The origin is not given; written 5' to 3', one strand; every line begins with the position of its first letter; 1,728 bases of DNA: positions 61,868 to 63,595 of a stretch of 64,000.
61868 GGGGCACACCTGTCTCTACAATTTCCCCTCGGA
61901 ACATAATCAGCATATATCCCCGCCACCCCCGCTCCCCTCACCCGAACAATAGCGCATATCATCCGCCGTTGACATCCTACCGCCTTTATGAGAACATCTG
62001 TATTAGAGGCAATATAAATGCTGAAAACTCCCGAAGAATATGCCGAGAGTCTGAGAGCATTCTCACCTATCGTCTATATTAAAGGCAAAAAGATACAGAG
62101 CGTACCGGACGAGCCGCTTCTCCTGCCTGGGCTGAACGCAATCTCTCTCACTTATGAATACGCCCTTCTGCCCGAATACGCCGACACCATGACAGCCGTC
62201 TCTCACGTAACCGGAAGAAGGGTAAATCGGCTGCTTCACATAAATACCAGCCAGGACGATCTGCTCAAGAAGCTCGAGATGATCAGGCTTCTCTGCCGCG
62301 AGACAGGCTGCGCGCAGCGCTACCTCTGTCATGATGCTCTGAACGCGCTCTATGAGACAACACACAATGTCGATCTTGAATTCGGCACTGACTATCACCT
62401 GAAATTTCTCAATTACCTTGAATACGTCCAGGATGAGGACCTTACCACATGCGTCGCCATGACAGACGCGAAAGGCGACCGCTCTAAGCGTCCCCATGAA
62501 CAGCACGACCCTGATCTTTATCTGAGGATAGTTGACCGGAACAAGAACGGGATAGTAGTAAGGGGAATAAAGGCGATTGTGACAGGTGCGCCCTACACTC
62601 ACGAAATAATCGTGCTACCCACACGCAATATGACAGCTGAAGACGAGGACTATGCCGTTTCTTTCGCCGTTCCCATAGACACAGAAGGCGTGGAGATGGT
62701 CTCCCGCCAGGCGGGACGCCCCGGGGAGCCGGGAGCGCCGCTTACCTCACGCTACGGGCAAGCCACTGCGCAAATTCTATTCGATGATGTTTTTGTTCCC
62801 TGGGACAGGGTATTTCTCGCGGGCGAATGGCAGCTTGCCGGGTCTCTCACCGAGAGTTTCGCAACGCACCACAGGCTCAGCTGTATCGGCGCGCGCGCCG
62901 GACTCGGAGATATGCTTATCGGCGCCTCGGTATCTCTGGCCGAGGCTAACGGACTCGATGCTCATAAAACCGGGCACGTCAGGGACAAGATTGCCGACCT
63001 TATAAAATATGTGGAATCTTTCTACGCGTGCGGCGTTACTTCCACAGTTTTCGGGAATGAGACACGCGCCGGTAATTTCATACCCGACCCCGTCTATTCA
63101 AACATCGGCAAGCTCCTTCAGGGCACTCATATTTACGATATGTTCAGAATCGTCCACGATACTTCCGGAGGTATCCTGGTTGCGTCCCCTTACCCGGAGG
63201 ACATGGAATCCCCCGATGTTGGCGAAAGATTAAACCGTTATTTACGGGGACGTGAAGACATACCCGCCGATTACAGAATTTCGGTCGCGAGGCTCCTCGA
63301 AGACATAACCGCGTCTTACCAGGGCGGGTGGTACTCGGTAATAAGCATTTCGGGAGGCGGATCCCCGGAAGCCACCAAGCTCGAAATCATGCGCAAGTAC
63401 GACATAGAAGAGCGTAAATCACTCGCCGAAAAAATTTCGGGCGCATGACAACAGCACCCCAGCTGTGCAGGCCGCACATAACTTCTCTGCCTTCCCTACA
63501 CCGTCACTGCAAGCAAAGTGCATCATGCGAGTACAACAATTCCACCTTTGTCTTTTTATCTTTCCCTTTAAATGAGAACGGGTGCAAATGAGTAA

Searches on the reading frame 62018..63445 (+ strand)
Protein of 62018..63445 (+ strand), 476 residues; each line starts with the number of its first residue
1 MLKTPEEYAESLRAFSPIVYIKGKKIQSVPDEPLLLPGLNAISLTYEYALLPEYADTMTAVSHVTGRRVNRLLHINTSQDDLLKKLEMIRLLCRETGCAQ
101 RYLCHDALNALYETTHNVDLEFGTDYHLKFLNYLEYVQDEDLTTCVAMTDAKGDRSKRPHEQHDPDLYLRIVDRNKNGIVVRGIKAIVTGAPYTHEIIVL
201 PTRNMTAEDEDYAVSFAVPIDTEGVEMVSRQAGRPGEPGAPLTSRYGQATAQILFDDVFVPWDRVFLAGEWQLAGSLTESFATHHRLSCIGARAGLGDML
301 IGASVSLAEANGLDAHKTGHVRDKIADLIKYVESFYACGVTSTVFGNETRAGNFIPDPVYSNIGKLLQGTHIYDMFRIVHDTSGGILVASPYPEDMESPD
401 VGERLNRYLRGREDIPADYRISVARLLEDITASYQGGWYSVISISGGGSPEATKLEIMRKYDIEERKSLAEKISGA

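Call 23: search_protein_families(library=pfam, proteins=[window:62018-63445:+], max_evalue=0.001)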
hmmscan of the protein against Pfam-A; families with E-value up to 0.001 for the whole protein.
window:62018-63445:+ (476 aa): 3 families
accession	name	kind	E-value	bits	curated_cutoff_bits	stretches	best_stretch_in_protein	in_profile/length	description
PF11794.13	HpaB_N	-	1.4e-91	307.3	35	1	4-267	1-270/270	4-hydroxyphenylacetate 3-hydroxylase N terminal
PF03241.18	HpaB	-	1.6e-54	184.6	25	1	274-473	1-200/202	4-hydroxyphenylacetate 3-hydroxylase C terminal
PF02770.24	Acyl-CoA_dh_M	-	7.7e-05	23.2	33.3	1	171-242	20-89/97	Acyl-CoA dehydrogenase, middle domain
